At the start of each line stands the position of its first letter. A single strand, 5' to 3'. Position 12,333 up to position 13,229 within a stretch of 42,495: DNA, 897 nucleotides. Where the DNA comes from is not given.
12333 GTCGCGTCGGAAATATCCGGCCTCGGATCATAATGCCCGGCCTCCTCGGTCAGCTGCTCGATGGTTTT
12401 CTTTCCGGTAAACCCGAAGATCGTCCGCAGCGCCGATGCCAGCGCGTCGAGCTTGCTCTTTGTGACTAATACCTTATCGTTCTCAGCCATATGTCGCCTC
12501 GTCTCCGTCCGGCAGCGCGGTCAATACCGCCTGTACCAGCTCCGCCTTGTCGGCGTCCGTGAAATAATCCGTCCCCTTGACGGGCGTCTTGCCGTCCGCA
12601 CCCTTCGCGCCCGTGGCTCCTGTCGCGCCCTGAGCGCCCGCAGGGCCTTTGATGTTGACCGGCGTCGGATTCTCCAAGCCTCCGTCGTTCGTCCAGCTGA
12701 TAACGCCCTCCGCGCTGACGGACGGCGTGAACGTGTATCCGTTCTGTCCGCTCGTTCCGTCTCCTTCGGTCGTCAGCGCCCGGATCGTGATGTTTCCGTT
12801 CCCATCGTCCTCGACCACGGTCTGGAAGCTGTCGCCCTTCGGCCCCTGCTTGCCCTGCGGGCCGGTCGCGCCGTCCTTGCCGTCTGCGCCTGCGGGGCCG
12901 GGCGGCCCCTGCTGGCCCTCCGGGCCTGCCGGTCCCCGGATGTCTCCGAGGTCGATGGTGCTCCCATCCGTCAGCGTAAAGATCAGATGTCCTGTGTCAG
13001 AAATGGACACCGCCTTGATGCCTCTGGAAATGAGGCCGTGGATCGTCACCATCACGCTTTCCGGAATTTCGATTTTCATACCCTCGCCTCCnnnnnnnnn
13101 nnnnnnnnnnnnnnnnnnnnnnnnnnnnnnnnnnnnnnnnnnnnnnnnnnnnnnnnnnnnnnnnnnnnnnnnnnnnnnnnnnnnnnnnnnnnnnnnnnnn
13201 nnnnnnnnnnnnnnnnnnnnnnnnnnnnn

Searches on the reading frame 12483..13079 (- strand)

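Call 3: search_protein_families(library=pfam, proteins=[window:12483-13079:-], max_evalue=0.1)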
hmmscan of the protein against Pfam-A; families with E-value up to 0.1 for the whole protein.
window:12483-13079:- (198 aa): 2 families
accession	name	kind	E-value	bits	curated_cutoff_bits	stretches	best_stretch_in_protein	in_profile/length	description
PF01391.23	Collagen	-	7.5e-09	35.7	27.2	2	49-82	10-43/60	Collagen triple helix repeat (20 copies)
PF18938.6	aRib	-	0.0018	18.5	27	0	164-188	9-33/71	Atypical Rib domain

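Call 4: search_protein_families(library=phrogs, proteins=[window:12483-13079:-], max_evalue=0.01)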
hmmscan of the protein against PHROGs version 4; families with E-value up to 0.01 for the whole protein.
window:12483-13079:- (198 aa): 26 families (the best 25 are shown)
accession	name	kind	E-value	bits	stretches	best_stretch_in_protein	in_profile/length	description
phrog_819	-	tail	2.1e-12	47.1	1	47-175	554-663/1024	tail protein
phrog_3904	-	tail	1.2e-10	41.3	1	22-164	649-811/1086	tail fiber protein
phrog_29809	-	unknown function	5.7e-10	40.6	2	50-85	24-59/170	-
phrog_8745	-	tail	1.3e-09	36.9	1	48-170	1415-1477/1803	tail fiber protein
phrog_16032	-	unknown function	1e-08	36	1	26-109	110-202/331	-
phrog_5073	-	tail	2.1e-08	34.7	1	39-183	288-380/519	tail fiber protein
phrog_1806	-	tail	3.1e-08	34.2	1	39-90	185-235/276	collagen like minor tail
phrog_22681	-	DNA, RNA and nucleotide metabolism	2.8e-07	31.6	1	29-84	92-149/157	DNA polymerase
phrog_6320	-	tail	1.4e-06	28.4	1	49-169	131-209/745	tail fiber protein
phrog_33244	-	tail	3.3e-06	27.4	2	45-83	54-91/414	tail fiber protein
phrog_15593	-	unknown function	7.1e-06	27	1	135-171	70-106/123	-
phrog_18350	-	tail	1.1e-05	26.3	1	48-84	159-195/253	tail fiber protein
phrog_29268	-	unknown function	3.5e-05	23.1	1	37-169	425-541/653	-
phrog_38806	-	unknown function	0.00017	22.1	1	39-89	79-128/285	-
phrog_3449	-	tail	0.00024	20.5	1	38-89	26-76/549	tail collar protein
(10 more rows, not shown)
